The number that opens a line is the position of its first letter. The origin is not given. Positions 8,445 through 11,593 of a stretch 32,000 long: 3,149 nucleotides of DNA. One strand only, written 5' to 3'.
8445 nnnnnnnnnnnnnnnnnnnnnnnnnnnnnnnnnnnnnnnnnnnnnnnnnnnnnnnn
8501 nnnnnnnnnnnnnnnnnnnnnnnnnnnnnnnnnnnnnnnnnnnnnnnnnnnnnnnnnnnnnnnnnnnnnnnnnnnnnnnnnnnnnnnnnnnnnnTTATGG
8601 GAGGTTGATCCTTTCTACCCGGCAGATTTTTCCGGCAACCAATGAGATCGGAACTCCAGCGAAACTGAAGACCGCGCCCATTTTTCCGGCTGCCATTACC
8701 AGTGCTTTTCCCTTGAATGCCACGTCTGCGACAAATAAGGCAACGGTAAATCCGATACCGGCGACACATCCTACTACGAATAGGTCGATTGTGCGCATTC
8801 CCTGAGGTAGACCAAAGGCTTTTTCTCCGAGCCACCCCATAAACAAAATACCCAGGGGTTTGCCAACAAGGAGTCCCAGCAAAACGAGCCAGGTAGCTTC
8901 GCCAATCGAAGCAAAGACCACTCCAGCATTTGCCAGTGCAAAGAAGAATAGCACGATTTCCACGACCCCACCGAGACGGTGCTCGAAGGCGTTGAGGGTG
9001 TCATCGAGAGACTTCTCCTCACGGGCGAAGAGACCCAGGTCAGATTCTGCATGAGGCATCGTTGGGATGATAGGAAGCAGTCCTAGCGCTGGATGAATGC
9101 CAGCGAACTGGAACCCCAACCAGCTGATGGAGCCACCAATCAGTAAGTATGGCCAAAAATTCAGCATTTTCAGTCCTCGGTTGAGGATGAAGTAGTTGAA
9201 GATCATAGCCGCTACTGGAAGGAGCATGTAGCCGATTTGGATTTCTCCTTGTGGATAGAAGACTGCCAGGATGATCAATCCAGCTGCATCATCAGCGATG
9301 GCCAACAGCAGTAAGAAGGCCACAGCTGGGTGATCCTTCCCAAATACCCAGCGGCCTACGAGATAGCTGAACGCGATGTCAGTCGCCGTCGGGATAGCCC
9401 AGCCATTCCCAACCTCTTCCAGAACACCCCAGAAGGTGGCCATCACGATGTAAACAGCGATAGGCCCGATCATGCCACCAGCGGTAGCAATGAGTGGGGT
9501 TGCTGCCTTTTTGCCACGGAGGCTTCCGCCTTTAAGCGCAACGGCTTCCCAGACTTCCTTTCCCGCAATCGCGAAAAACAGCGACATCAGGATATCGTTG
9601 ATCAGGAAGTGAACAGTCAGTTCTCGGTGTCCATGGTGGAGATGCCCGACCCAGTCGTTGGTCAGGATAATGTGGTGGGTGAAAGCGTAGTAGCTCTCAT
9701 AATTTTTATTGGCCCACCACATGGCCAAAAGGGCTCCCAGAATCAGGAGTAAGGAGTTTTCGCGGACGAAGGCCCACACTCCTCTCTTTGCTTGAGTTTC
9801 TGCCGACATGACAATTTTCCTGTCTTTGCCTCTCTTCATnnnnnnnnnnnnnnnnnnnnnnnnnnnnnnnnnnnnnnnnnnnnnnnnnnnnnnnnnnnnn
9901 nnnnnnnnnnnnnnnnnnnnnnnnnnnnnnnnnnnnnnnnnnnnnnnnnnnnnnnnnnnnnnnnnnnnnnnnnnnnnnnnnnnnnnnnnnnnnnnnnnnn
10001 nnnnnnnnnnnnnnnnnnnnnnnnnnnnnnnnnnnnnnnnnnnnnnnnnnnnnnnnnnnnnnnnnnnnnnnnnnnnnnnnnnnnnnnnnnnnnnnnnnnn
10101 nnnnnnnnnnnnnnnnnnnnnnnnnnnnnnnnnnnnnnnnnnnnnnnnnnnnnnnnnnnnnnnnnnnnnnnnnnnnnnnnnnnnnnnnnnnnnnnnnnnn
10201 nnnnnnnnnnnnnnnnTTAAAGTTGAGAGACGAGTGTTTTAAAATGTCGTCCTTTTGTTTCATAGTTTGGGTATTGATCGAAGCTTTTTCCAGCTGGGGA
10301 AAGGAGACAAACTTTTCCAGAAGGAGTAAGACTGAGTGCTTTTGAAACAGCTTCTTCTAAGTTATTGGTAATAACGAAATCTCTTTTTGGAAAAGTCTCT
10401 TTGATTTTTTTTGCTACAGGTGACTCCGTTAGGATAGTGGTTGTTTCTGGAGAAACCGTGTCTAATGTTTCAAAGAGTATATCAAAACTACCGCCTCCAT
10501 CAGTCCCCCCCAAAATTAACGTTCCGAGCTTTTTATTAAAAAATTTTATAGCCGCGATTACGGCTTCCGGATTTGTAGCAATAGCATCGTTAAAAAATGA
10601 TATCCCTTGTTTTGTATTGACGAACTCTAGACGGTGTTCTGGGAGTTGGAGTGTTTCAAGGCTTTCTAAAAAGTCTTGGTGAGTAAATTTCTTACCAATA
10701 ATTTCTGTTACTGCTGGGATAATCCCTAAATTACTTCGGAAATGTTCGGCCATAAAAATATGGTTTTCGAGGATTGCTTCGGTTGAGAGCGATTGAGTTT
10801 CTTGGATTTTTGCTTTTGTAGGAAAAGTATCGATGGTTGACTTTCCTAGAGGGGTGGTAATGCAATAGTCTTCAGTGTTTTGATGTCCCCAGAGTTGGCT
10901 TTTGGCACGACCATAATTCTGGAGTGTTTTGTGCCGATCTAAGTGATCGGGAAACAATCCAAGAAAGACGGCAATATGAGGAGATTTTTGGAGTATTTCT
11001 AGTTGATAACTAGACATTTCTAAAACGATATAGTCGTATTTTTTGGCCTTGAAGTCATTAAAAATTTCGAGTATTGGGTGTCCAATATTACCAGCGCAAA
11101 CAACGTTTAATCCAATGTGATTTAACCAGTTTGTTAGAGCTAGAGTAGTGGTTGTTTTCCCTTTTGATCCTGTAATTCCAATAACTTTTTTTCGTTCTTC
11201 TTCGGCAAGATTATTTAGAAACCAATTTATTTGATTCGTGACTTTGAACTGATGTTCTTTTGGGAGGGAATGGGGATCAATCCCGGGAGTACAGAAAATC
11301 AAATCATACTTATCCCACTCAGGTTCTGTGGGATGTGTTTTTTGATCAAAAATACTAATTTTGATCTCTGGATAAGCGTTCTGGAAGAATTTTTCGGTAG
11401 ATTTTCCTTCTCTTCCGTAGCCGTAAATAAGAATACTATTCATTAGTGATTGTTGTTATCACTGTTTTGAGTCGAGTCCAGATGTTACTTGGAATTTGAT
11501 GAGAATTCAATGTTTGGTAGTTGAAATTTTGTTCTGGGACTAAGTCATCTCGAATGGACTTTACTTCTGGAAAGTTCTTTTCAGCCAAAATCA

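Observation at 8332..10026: GC-rich 1.7-kb nhaA cassette bracketed by a perfect 14-bp inverted repeat between convergent host genes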

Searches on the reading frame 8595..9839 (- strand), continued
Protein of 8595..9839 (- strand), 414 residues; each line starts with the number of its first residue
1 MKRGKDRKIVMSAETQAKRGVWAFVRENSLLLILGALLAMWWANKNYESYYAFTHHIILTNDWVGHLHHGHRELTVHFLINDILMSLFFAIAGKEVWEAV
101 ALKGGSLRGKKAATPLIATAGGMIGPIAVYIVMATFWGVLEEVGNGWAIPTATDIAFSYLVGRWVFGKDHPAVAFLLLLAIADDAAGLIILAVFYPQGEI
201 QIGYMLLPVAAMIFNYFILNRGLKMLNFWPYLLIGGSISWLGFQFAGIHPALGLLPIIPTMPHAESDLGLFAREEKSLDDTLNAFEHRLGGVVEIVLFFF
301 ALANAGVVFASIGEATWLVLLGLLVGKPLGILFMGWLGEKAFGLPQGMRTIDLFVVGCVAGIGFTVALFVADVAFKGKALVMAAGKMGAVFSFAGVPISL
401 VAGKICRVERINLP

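Call 81: search_protein_families(library=ncbifam, proteins=[window:8598-9809:-], max_evalue=0.00001)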
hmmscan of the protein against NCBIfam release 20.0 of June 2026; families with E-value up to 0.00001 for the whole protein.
window:8598-9809:- (404 aa): 5 families
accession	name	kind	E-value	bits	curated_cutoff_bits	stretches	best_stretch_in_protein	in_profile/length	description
NF007111.0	PRK09560.1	subfamily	2.5e-48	164.8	423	1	19-382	22-367/389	Na(+)/H(+) antiporter NhaA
TIGR00773.1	NhaA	equivalog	1.6e-45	155.7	254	1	19-368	9-347/374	Na+/H+ antiporter NhaA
NF007112.0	PRK09561.1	subfamily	1.9e-42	145.6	408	1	19-380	16-366/389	sodium/proton antiporter NhaA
NF011428.0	PRK14856.1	equivalog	1.3e-39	136.2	639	2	11-243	14-237/438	sodium/proton antiporter NhaA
NF011427.0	PRK14854.1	subfamily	1.2e-31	110.2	558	1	19-382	13-363/383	pH-dependent sodium/proton antiporter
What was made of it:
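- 8595..9809 (-): nhaA, Na+/H+ antiporter, 404 aa plus stop. The probable start is ATG 9809, preceded by AGGAAA. The mechanical ORF extends to ATG 9839. NCBIfam NhaA models match below their cut-offs (call 81).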

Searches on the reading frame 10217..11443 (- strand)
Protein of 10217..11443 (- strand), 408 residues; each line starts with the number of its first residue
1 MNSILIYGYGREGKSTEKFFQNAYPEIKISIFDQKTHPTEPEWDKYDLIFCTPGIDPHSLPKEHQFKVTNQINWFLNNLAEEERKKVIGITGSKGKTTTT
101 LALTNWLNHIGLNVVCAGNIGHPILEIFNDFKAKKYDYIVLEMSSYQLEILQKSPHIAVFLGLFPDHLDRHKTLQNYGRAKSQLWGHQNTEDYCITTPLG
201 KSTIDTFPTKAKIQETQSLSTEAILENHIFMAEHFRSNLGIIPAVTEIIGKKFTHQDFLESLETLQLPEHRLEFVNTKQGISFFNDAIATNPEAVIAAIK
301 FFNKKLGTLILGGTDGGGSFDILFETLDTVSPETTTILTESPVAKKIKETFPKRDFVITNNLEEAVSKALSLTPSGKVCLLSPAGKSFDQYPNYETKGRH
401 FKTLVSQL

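Call 9: search_protein_families(library=pfam, proteins=[window:10217-11443:-], max_evalue=0.01)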
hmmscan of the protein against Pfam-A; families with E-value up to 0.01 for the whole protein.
window:10217-11443:- (408 aa): 2 families
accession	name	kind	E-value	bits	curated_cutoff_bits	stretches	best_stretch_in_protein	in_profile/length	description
PF08245.18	Mur_ligase_M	-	2.7e-20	73.6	24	1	90-197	1-122/200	Mur ligase middle domain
PF02875.26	Mur_ligase_C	-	2.1e-08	35.5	28.4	1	270-385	1-127/127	Mur ligase, glutamate ligase domain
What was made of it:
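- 10217..11443 (-): Host murD, the right neighbour. It is followed upstream by a MurL-like epimerase gene (11436-12773). Call 9.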

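Call 17: find_homologous_proteins(query=window:10217-11443:-)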
Query window:10217-11443:- (408 aa): 7166 proteins with E <= 0.001 among 8000 candidates; the best 120 are listed.
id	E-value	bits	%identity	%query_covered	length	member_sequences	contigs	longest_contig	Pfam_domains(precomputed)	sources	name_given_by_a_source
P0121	7.5e-276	932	100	100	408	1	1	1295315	PF02875.27,PF08245.19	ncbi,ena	-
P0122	1.3e-106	375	45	99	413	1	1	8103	PF08245.19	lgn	-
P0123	7.7e-104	366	45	100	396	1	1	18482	PF02875.27,PF08245.19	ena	-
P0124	1.2e-102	362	44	100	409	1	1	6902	PF02875.27,PF08245.19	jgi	-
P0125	3.0e-102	361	46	100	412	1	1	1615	PF02875.27,PF08245.19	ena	-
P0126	1.6e-98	349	43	99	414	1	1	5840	PF02875.27,PF08245.19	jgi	-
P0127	1.9e-98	348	44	99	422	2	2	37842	PF08245.19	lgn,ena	-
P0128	2.0e-92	328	42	99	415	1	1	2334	PF08245.19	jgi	jgi:UDP-N-acetylmuramoylalanine--D-glutamate ligase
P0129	2.7e-92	328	43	99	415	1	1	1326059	PF02875.27,PF08245.19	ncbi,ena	-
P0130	6.1e-92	327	41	100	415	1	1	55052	PF08245.19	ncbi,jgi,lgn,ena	-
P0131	7.4e-92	327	43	99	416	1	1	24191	PF08245.19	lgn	-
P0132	3.4e-91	324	42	99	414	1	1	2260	PF02875.27,PF08245.19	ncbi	-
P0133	1.1e-90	323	41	99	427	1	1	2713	PF08245.19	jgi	jgi:UDP-N-acetylmuramoylalanine--D-glutamate ligase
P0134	6.0e-89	317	43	99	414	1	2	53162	PF08245.19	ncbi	-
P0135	5.8e-87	310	40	99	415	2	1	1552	PF08245.19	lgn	-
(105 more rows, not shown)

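Call 20: find_encoding_contigs(protein=P0129, flank=6000, max_places=2)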
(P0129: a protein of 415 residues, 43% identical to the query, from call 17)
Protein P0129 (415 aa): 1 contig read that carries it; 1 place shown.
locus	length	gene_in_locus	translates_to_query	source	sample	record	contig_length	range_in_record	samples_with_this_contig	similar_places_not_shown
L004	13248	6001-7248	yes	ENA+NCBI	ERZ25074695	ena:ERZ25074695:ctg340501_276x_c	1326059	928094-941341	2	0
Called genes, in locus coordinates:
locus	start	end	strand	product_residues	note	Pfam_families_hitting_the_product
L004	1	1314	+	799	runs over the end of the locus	-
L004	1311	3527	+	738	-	-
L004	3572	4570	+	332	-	PF00953:Glycos_transf_4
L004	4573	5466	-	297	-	PF00274:Glycolytic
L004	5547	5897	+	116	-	PF01638:HxlR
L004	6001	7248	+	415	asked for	PF02875:Mur_ligase_C (faint), PF08245:Mur_ligase_M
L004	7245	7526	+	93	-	PF01722:BolA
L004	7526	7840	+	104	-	PF00462:Glutaredoxin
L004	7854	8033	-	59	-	PF25206:DUF7836 (weak), PF21344:Zn_ribbon_LysW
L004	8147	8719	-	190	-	PF01596:Methyltransf_3, PF01135:PCMT (weak), PF13847:Methyltransf_31, PF13578:Methyltransf_24, PF13649:Methyltransf_25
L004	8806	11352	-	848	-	PF01624:MutS_I, PF05188:MutS_II, PF05192:MutS_III, PF05190:MutS_IV, PF00488:MutS_V, PF27441:MutS_C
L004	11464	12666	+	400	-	PF04932:Wzy_C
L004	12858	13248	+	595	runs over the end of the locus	PF13196:DUF4012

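Call 21: find_encoding_contigs(protein=P0123, flank=6000, max_places=2)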
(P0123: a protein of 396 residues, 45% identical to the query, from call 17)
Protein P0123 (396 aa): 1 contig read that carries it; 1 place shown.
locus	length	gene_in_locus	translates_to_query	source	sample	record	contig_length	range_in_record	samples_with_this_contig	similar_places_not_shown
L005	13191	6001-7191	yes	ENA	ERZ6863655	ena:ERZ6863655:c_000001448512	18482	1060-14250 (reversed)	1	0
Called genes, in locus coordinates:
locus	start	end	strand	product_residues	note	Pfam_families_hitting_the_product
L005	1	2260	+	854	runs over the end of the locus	PF01624:MutS_I, PF05188:MutS_II, PF05192:MutS_III, PF05190:MutS_IV, PF00488:MutS_V, PF27441:MutS_C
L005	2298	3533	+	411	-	-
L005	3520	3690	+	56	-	-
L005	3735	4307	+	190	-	PF01596:Methyltransf_3, PF13847:Methyltransf_31, PF13578:Methyltransf_24, PF13649:Methyltransf_25 (weak)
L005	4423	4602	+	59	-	PF21344:Zn_ribbon_LysW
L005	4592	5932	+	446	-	PF26299:MurL_N, PF26298:MurL_epimerase_C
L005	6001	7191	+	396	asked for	PF08245:Mur_ligase_M, PF02875:Mur_ligase_C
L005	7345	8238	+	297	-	PF00274:Glycolytic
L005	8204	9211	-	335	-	PF00953:Glycos_transf_4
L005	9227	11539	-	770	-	-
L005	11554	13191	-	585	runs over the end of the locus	PF19030:TSP1_ADAMTS (weak)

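Call 22: find_encoding_contigs(protein=P0127, flank=6000, max_places=2)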
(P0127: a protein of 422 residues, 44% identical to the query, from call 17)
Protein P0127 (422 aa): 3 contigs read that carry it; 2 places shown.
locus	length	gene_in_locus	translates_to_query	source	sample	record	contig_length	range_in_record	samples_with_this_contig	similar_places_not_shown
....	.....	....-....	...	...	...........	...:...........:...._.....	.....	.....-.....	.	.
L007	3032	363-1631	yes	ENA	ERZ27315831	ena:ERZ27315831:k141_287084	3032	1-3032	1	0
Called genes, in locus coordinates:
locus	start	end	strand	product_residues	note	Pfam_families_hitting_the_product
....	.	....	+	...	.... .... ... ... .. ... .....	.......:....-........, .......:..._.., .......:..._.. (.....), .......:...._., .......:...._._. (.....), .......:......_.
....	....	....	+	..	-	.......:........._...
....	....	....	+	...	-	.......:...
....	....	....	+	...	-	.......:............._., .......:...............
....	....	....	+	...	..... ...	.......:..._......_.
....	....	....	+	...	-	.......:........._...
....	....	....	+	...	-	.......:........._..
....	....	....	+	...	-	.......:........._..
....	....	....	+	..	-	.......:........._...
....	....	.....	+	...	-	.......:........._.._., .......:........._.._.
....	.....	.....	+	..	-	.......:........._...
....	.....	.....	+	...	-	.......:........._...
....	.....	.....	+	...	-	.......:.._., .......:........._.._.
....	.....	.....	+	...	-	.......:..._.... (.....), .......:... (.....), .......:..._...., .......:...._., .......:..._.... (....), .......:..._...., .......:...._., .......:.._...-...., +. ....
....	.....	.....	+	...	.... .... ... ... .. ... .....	-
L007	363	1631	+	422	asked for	PF08245:Mur_ligase_M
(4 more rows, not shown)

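Call 43: find_encoding_contigs(protein=P0122, flank=5000, max_places=2)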
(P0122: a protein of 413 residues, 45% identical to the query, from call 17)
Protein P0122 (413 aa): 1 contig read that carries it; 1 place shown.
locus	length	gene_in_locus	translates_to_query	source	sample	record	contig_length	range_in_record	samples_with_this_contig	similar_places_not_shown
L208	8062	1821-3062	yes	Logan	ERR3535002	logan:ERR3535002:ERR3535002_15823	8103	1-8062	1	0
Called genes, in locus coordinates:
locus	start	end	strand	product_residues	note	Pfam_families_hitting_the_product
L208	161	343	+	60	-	PF21344:Zn_ribbon_LysW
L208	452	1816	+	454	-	PF26299:MurL_N, PF26298:MurL_epimerase_C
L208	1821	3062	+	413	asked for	PF08245:Mur_ligase_M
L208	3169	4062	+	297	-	PF00274:Glycolytic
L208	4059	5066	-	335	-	PF00953:Glycos_transf_4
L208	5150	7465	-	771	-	-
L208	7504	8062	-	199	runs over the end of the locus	?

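Call 44: find_encoding_contigs(protein=P0124, flank=5000, max_places=2)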
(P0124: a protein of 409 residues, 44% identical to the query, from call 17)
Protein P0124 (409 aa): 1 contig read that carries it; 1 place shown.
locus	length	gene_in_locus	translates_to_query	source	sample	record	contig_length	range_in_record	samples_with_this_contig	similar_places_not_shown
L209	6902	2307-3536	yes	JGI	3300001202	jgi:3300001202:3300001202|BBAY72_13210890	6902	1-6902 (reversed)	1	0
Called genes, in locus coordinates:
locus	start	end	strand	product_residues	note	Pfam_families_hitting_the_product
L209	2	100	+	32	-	?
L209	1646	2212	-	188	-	PF00857:Isochorismatase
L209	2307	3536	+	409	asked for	PF08245:Mur_ligase_M, PF02875:Mur_ligase_C (weak)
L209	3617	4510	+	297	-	PF00274:Glycolytic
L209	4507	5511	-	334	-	PF00953:Glycos_transf_4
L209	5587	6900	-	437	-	?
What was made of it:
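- On Horizontally acquired island: Four relatives carry an aldolase there (calls 20, 21, 43, 44).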

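Call 63: find_encoding_contigs(protein=P0130, flank=5000, max_places=1)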
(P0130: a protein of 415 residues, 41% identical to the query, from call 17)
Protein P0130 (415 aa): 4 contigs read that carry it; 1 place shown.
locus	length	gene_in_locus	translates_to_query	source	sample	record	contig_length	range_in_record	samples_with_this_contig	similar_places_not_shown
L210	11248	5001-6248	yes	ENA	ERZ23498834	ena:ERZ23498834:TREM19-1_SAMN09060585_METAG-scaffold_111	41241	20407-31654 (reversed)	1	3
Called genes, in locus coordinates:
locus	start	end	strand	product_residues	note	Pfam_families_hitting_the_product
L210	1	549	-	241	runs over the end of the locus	PF26593:TraC-like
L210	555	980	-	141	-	PF12666:PrgI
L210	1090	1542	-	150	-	PF02367:TsaE, PF07693:KAP_NTPase (weak)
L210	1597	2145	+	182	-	-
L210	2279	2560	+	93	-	PF01016:Ribosomal_L27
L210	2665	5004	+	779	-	PF00395:SLH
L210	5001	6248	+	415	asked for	PF08245:Mur_ligase_M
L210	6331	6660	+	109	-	-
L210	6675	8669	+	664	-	PF01496:V_ATPase_I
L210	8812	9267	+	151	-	PF00137:ATP-synt_C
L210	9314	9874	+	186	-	-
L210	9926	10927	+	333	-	PF01992:vATP-synt_AC39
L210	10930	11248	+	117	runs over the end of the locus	PF01990:ATP-synt_F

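Call 64: find_encoding_contigs(protein=P0134, flank=5000, max_places=1)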
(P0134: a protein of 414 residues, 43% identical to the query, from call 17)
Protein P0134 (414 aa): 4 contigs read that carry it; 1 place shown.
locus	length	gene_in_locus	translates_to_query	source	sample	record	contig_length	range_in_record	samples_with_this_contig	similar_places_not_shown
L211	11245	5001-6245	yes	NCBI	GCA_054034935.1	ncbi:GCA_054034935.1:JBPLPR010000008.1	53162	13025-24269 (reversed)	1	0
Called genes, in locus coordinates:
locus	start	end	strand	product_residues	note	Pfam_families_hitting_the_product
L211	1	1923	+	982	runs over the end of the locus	PF00580:UvrD-helicase, PF01443:Viral_helicase1 (faint), PF13245:AAA_19, PF13604:AAA_30 (faint), PF13361:UvrD_C, PF08696:Dna2 (faint), PF13538:UvrD_C_2 (faint), PF12705:PDDEXK_1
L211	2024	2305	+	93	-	PF01016:Ribosomal_L27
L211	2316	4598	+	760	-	PF00395:SLH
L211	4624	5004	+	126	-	PF06397:Desulfoferrod_N, PF01880:Desulfoferrodox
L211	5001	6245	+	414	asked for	PF08245:Mur_ligase_M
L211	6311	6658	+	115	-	PF00338:Ribosomal_S10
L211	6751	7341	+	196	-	PF00297:Ribosomal_L3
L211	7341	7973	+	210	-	PF00573:Ribosomal_L4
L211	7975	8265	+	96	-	PF00276:Ribosomal_L23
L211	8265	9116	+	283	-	PF00181:Ribosomal_L2_N, PF03947:Ribosomal_L2_C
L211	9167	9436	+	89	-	PF00203:Ribosomal_S19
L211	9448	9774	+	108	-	PF00237:Ribosomal_L22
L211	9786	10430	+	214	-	PF07650:KH_2, PF00189:Ribosomal_S3_C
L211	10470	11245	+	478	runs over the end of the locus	PF00005:ABC_tran (faint), PF00071:Ras (faint), PF01926:MMR_HSR1, PF02421:FeoB_N, PF00009:GTP_EFTU, PF01926:MMR_HSR1, PF02421:FeoB_N, PF14714:KH_dom-like, +4 more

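Call 69: find_homologous_proteins(query=L005:7345-8235:+)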
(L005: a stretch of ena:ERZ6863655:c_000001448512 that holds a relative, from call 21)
Query L005:7345-8235:+ (297 aa): 8000 proteins with E <= 0.001 among 8000 candidates; the best 120 are listed.
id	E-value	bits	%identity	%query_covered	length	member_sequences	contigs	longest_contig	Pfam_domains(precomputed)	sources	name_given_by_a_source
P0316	7.1e-190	647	100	100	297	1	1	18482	PF00274.26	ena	-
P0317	2.1e-160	550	84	100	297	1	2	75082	PF00274.26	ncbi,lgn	-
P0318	1.0e-157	542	81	100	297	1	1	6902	PF00274.26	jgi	-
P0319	1.2e-156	538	81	100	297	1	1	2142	PF00274.26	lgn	-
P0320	2.9e-155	533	83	100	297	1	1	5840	PF00274.26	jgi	-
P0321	2.9e-154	530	81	100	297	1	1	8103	PF00274.26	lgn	-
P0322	3.1e-154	530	83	100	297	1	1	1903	PF00274.26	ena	-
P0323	7.3e-152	522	81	100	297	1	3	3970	PF00274.26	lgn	-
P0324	7.2e-134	463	72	100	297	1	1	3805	PF00274.26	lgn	-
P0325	1.0e-133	463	72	100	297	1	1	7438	PF00274.26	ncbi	-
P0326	2.4e-132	458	71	100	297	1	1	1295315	PF00274.26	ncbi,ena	-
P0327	2.9e-132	458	70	100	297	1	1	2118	PF00274.26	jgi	jgi:fructose-bisphosphate aldolase class I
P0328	5.6e-132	457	71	100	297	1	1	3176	PF00274.26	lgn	-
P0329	5.7e-132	457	70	100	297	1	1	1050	PF00274.26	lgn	-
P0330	1.5e-131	456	70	100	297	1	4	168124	PF00274.26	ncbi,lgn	-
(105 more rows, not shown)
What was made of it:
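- An aldolase (P0326, 297 aa) comes from a contig of the same length, 1,295,315 bp (call 69). The aldolase has left this slot and exists elsewhere in the genome (call 69), so an intermediate 'empty' state is conceivable.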

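Call 70: find_encoding_contigs(protein=P0326, flank=10000, max_places=2)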
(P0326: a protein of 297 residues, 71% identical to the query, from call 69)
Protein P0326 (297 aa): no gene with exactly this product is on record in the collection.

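Call 81: search_protein_families(library=ncbifam, proteins=[window:10217-11443:-, P0326], max_evalue=0.00001)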
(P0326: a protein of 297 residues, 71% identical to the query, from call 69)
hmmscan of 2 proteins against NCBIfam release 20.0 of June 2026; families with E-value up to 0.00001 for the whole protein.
window:10217-11443:- (408 aa): 13 families
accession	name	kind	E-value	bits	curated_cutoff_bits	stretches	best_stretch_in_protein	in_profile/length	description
TIGR01087.1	murD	equivalog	8.1e-77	259.1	211.95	1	4-406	2-440/441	UDP-N-acetylmuramoyl-L-alanine--D-glutamate ligase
NF001126.0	PRK00139.1-4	equivalog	1.7e-17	63.1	373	1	125-223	161-262/486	UDP-N-acetylmuramoyl-L-alanyl-D-glutamate--2,6-diaminopimelate ligase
TIGR01085.1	murE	subfamily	4.1e-17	62.3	257.3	1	126-192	146-215/472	UDP-N-acetylmuramyl-tripeptide synthetase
NF008896.0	PRK11929.1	equivalog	4.9e-16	57.8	1023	1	82-191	109-237/965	bifunctional UDP-N-acetylmuramoyl-L-alanyl-D-glutamate--2,6-diaminopimelate ligase MurE/UDP-N-acetylmuramoyl-tripeptide--D-alanyl-D-alanine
TIGR01143.1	murF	subfamily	2.1e-15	56.6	288.6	1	77-303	62-319/418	UDP-N-acetylmuramoyl-tripeptide--D-alanyl-D-alanine ligase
NF053647.1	pMurD2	equivalog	7.2e-14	51.5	550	1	62-180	75-199/405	pseudomurein biosynthesis peptide ligase pMurD2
NF001123.0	PRK00139.1-1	equivalog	8.5e-14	51.1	586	1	82-196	104-238/493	UDP-N-acetylmuramoyl-L-alanyl-D-glutamate--2,6-diaminopimelate ligase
NF001124.0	PRK00139.1-2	equivalog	1.5e-13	50.4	476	1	79-190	103-234/500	UDP-N-acetylmuramoyl-L-alanyl-D-glutamate--2,6-diaminopimelate ligase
NF033197.0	F430_CfbE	equivalog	1.5e-10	40.6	250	1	43-111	54-125/430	coenzyme F430 synthase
TIGR01082.1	murC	equivalog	2.7e-10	39.9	335.1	1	84-190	99-203/449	UDP-N-acetylmuramate--L-alanine ligase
NF053646.1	pMurD1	equivalog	1.3e-09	37.2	610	1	40-182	61-213/465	pseudomurein biosynthesis peptide ligase pMurD1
NF053645.1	pMurC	equivalog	6e-08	31.8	560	0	82-186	99-211/492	pseudomurein biosynthesis peptide ligase pMurC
NF010628.0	PRK14022.1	equivalog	1.1e-06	27.6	536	0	136-189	179-237/483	UDP-N-acetylmuramoyl-L-alanyl-D-glutamate--L-lysine ligase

P0326 (297 aa): 2 families
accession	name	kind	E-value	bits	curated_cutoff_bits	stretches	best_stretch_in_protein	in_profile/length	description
NF003784.0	PRK05377.1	equivalog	4.6e-147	489.1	392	1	4-296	3-295/297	fructose bisphosphate aldolase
NF033379.1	FrucBisAld_I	equivalog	1.7e-16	60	250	1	11-215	10-210/324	class I fructose-bisphosphate aldolase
